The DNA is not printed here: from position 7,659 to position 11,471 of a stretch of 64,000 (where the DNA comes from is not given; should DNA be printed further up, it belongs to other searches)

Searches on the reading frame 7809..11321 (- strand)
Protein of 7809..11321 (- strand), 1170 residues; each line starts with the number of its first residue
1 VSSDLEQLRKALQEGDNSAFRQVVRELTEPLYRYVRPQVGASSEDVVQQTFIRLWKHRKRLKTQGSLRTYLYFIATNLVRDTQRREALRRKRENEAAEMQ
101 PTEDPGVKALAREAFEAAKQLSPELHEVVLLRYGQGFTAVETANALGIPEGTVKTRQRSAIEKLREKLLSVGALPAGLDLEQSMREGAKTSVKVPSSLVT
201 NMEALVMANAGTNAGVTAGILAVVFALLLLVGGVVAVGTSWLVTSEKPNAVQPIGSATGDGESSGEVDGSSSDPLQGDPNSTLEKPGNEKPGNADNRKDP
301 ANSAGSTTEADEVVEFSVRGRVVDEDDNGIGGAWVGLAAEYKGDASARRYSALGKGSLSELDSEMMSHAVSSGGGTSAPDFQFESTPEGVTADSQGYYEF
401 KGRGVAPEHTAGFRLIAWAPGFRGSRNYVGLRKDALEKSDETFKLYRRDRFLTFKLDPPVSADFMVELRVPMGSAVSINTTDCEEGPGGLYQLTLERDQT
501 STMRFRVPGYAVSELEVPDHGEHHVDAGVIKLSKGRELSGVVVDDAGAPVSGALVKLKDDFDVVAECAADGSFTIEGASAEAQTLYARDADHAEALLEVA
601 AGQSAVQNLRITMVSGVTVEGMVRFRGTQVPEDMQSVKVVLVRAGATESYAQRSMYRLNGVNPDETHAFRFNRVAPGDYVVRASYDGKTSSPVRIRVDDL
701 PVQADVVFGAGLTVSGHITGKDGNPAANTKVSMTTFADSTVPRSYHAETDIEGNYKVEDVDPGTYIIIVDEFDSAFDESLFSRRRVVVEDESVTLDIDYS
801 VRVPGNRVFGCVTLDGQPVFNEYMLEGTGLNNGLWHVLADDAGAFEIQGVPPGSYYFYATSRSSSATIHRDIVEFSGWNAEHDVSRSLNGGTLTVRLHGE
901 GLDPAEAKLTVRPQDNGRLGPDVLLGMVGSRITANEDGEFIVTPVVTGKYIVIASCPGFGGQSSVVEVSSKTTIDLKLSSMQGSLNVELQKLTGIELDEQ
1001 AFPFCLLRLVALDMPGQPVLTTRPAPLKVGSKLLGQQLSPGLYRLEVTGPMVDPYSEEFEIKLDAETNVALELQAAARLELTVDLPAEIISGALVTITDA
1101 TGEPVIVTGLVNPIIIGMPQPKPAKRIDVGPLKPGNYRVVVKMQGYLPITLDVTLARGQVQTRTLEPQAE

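Call 61: find_homologous_proteins(query=window:7809-11321:-, max_evalue=1e-20)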
Query window:7809-11321:- (1170 aa): 5 proteins with E <= 1e-20 among 8000 candidates.
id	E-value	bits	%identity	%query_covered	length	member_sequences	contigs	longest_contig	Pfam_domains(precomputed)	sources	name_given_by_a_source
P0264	0.0e+0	2561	98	100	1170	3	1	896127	PF13715.13,PF14686.13,PF08308.18,PF24025.2,PF04545.23,PF04542.21,PF00775.28,PF13620.13,PF08281.19,PF09430.17,PF22904.4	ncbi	ncbi:MAG: sigma-70 family RNA polymerase sigma factor [Planctomycetota bacterium]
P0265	5.6e-147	510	34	99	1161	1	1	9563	PF13715.13,PF08308.18,PF04545.23,PF13620.13,PF08281.19,PF09430.17,PF22904.4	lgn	-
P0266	1.7e-65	240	59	19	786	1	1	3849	PF04545.23,PF04542.21,PF08281.19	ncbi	ncbi:partial ECF RNA polymerase sigma factor SigL, partial [Anaerolineae bacterium]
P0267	2.1e-61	226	51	20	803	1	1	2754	PF07638.18,PF04545.23,PF04542.21,PF13243.13,PF08281.19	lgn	-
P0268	3.9e-60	222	39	29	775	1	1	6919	PF10670.16,PF02369.23,PF07638.18,PF04545.23,PF04542.21,PF13620.13,PF08281.19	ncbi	-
